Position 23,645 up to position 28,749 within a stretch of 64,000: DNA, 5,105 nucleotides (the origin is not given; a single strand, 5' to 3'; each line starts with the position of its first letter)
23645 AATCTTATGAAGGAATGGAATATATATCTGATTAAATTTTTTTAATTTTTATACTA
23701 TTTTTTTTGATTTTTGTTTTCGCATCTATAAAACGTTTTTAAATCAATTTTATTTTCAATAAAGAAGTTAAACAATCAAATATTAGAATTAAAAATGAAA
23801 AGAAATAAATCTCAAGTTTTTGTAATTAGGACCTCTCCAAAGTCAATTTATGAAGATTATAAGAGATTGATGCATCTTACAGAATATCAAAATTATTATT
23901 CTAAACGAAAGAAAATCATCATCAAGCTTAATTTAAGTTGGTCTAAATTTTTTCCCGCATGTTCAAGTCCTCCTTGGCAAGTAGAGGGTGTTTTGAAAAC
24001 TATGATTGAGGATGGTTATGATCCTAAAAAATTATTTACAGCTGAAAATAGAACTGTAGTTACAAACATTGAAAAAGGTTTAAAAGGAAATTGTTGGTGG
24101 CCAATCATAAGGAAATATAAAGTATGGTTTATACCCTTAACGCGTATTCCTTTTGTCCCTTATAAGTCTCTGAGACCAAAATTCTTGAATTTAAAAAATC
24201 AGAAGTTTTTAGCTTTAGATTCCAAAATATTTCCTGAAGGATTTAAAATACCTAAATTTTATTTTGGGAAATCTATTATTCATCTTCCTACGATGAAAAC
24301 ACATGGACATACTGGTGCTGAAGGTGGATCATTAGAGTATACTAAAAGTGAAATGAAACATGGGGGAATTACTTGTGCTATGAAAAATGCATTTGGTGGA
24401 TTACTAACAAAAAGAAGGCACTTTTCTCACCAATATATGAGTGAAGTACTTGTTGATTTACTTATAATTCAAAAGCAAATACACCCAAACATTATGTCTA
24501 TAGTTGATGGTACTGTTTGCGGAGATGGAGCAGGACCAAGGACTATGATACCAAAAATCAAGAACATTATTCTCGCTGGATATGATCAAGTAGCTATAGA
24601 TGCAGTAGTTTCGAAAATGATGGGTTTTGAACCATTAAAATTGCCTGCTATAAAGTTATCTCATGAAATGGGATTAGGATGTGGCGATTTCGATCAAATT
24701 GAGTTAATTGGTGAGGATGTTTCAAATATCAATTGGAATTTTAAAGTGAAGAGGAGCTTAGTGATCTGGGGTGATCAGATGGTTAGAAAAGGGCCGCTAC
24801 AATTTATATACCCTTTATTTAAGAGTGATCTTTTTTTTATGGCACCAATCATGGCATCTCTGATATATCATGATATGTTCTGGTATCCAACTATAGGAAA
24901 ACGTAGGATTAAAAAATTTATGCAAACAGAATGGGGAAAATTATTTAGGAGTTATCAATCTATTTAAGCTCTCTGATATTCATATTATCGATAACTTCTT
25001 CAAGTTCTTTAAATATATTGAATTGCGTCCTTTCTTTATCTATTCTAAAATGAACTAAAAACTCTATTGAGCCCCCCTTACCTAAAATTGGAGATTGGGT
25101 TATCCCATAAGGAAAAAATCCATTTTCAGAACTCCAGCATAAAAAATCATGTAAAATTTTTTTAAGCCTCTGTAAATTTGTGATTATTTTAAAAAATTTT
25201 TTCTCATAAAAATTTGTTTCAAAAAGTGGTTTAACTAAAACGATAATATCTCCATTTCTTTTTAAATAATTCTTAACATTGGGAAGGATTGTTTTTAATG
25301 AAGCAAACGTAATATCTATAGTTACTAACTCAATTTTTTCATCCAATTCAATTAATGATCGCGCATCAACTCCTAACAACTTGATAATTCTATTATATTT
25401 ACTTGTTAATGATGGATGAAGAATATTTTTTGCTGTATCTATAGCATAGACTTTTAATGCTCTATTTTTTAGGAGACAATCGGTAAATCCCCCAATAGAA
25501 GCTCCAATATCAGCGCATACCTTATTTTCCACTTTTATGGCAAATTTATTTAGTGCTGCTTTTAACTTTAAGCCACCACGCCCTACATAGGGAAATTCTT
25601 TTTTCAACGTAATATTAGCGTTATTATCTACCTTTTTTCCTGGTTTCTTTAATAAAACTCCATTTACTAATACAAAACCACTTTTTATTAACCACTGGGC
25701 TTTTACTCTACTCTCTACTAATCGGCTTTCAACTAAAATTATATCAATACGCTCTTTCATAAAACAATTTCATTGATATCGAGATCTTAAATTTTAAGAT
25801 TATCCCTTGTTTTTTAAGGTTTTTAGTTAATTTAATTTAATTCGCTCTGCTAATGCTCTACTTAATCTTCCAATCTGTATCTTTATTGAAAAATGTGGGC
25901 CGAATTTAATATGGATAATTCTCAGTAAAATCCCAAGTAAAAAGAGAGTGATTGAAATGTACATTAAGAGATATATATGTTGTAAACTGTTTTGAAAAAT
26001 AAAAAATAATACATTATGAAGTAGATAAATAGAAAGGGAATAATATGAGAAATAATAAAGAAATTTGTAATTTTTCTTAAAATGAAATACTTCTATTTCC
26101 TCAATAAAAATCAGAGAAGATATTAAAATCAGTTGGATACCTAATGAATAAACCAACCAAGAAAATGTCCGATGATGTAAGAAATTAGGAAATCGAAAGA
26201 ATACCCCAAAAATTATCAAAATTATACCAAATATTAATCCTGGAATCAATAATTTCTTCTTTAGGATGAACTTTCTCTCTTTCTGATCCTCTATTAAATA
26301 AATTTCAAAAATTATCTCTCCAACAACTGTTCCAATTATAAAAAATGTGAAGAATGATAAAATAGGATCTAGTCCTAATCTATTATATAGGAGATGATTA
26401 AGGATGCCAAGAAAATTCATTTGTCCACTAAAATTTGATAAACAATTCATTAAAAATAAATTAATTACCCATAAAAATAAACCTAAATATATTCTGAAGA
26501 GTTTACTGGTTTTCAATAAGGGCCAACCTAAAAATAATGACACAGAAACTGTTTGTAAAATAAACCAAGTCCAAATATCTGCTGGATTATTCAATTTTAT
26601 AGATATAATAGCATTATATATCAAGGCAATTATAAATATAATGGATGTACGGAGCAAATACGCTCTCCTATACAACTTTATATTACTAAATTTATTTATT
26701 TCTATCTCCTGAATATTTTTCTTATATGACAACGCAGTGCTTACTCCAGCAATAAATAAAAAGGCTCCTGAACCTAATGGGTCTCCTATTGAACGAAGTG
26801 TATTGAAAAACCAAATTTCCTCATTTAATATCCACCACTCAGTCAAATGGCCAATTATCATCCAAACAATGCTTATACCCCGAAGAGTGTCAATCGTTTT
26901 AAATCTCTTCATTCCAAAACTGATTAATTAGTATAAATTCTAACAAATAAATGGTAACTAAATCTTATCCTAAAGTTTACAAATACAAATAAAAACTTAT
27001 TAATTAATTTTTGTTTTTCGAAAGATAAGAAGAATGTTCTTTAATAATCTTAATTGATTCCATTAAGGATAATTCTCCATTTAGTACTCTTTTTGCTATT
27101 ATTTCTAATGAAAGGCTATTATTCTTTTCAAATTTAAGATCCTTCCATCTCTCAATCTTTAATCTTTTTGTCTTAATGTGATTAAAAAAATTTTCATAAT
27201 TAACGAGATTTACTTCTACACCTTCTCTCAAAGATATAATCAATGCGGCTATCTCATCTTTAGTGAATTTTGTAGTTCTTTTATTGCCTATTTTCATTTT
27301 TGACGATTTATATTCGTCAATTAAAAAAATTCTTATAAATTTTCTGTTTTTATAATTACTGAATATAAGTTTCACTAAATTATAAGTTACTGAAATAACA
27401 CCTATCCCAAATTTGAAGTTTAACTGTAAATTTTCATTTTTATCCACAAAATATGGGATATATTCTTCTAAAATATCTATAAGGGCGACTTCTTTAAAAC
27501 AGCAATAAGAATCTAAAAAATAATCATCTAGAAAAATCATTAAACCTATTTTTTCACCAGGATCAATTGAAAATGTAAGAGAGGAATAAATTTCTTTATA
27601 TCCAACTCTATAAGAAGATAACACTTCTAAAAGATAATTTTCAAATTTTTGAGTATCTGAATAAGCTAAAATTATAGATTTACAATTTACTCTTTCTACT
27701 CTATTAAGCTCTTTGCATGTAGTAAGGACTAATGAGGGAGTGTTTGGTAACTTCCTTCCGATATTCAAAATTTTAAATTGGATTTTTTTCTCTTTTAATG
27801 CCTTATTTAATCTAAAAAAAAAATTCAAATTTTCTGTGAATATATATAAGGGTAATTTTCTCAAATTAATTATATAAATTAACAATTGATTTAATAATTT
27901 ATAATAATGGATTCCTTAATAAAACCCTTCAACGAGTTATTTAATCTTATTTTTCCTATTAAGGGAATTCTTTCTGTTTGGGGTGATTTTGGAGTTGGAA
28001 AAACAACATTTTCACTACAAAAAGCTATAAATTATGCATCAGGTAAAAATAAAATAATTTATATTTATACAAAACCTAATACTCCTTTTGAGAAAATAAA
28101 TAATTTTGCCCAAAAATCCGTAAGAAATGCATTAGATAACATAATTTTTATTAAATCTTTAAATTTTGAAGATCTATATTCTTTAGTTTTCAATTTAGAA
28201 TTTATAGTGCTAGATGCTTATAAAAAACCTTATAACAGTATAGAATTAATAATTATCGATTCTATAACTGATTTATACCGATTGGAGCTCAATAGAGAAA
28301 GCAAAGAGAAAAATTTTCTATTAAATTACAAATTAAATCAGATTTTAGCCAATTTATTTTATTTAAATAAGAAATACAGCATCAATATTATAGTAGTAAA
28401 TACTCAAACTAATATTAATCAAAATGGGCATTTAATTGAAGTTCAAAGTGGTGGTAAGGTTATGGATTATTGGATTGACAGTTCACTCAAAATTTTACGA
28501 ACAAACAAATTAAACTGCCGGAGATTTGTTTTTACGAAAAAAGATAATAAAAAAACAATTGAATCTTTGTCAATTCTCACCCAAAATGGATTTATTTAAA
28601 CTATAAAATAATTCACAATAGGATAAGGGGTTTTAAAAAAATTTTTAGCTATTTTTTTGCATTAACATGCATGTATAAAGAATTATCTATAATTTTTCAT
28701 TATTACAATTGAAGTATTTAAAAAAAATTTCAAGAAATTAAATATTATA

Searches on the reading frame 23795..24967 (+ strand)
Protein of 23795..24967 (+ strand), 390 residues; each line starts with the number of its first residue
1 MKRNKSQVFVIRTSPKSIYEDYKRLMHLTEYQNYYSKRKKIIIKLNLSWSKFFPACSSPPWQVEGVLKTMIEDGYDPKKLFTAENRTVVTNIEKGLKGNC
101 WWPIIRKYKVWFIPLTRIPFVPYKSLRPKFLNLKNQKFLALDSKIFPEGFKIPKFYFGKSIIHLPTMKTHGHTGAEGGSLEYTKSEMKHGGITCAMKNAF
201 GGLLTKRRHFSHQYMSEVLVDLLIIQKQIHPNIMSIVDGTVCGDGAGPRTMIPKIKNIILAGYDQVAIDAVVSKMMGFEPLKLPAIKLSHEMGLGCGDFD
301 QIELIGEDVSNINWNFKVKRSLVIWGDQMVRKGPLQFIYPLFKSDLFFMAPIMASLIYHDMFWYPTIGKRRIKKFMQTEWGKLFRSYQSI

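Call 43: search_protein_families(library=pfam, proteins=[window:23795-24967:+], max_evalue=0.001)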
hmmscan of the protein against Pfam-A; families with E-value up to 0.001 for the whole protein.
window:23795-24967:+ (390 aa): 1 family
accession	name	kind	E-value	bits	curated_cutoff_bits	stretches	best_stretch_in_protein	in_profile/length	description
PF04015.17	DUF362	-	2.6e-16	60.7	24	1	190-273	114-199/200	Domain of unknown function (DUF362)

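Call 75: search_protein_families(library=ncbifam, proteins=[window:23795-24967:+], max_evalue=0.001)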
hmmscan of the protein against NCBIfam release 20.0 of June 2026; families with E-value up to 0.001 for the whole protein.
window:23795-24967:+ (390 aa): 1 family
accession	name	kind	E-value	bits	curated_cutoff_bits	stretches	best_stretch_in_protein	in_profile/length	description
NF052623.1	Npun_F2552_fam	equivalog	1.4e-08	34.5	500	1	191-313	151-275/314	Npun_F2552 family protein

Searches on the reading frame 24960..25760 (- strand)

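Call 43: search_protein_families(library=pfam, proteins=[window:24960-25760:-], max_evalue=0.001)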
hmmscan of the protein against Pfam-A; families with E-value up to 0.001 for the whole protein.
window:24960-25760:- (266 aa): 2 families
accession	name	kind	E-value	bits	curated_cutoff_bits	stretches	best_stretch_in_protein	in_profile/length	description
PF01728.25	FtsJ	-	7.2e-23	81.9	24.1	1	58-239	1-180/181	FtsJ-like methyltransferase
PF01479.30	S4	-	3.6e-10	39.9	22.8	1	3-48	1-46/48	S4 domain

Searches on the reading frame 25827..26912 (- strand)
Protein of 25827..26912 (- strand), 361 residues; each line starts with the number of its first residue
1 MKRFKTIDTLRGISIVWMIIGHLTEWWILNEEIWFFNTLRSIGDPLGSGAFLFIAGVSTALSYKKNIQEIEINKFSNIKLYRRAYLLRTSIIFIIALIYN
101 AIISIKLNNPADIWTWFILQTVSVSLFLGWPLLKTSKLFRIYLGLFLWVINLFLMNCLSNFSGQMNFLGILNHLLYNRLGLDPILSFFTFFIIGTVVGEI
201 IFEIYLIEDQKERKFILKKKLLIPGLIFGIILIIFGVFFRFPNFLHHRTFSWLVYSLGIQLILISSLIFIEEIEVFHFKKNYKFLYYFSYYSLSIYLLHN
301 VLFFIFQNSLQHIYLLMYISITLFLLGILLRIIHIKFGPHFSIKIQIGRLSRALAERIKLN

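Call 44: search_protein_families(library=pfam, proteins=[window:25827-26912:-], max_evalue=0.001)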
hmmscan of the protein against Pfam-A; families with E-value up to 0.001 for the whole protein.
window:25827-26912:- (361 aa): 2 families
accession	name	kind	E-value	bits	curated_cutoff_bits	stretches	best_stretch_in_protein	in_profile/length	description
PF07786.18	HGSNAT_cat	-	1.7e-14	54.4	22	1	3-204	1-187/222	Heparan-alpha-glucosaminide N-acetyltransferase, catalytic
PF01757.29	Acyl_transf_3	-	1.5e-09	37.8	31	1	6-329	3-315/326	Acyltransferase domain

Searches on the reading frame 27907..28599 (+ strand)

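Call 44: search_protein_families(library=pfam, proteins=[window:27907-28599:+], max_evalue=0.001)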
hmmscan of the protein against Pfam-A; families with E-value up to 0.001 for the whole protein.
window:27907-28599:+ (230 aa): 3 families
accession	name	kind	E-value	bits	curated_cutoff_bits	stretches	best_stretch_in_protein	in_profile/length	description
PF08423.17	Rad51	-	7.7e-10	38.9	22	1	19-168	26-176/244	Rad51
PF13481.12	AAA_25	-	5.9e-06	26.5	27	0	5-48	19-62/195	AAA domain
PF06745.19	ATPase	-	0.00087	19.2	26.6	0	4-56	4-57/231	KaiC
